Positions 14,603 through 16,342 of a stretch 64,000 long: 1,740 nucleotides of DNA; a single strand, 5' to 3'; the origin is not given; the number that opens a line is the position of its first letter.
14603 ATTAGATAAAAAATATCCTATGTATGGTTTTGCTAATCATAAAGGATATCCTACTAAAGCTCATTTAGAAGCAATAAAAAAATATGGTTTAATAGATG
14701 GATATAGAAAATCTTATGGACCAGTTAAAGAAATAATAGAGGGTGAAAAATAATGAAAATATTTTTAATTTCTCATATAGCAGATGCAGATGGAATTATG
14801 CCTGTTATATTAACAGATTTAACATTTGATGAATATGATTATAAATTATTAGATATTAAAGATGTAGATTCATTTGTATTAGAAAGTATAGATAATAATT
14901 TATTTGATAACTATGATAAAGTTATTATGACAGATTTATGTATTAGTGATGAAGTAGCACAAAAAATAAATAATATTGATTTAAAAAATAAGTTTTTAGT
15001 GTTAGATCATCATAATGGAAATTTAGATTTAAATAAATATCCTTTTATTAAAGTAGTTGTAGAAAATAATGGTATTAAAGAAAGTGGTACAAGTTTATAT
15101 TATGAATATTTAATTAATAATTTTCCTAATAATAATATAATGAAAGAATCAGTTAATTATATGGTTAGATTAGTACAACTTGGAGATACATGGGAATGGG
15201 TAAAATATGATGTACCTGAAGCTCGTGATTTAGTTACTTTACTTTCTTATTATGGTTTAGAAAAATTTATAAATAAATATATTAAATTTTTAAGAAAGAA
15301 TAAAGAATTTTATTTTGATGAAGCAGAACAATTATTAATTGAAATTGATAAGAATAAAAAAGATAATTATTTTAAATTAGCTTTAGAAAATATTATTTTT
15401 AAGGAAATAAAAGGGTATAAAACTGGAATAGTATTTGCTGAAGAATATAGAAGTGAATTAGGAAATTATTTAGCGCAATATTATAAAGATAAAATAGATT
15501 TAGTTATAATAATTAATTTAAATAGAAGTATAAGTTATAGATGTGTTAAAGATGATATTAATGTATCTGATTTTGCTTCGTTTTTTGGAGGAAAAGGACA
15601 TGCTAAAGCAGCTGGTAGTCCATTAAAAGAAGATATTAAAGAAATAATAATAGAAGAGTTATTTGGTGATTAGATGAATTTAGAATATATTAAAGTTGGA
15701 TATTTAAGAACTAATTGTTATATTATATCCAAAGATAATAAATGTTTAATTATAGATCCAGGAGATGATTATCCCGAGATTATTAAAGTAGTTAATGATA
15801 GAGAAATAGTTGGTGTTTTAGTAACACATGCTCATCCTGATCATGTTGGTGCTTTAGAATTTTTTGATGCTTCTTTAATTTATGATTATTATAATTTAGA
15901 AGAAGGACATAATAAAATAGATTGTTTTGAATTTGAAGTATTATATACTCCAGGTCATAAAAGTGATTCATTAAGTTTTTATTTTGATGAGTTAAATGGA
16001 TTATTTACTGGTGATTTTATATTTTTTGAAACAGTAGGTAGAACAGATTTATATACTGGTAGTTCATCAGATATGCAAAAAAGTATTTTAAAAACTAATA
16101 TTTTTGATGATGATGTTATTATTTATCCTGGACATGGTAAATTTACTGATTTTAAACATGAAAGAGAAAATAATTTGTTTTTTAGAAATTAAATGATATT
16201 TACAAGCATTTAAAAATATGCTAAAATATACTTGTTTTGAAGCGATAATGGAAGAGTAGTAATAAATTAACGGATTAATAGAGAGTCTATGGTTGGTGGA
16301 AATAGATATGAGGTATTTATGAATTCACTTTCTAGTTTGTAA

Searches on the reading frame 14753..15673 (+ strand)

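Call 8: search_protein_families(library=pfam, proteins=[window:14753-15673:+], max_evalue=0.01)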
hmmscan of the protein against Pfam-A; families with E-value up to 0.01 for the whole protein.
window:14753-15673:+ (306 aa): 1 family
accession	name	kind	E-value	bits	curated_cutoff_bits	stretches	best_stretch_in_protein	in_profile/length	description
PF01368.27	DHH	-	1.4e-06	29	28.1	1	2-126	1-108/125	DHH family, N-terminal domain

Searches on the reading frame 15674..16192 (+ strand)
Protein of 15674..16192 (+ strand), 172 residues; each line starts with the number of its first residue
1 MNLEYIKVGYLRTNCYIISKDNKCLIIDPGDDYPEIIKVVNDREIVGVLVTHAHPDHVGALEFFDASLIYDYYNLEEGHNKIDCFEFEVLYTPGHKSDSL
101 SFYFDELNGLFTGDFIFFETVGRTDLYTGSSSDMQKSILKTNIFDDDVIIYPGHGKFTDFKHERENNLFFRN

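Call 8: search_protein_families(library=pfam, proteins=[window:15674-16192:+], max_evalue=0.01)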
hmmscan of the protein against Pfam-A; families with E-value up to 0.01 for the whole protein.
window:15674-16192:+ (172 aa): 5 families
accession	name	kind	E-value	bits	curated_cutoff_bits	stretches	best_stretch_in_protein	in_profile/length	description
PF00753.33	Lactamase_B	-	6.7e-24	85.3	22.7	2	11-66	4-65/196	Metallo-beta-lactamase superfamily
PF19583.5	ODP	-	3.4e-05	24.2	27.2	1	12-65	2-61/194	ODP family beta lactamase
PF13483.12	Lactamase_B_3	-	0.00012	22.5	24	1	8-60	2-52/160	Beta-lactamase superfamily domain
PF23023.1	Anti-Pycsar_Apyc1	-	0.0014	18.6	50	1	24-72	31-81/250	Anti-Pycsar protein Apyc1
PF12706.13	Lactamase_B_2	-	0.0029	17.7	27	1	42-62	27-48/200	Beta-lactamase superfamily domain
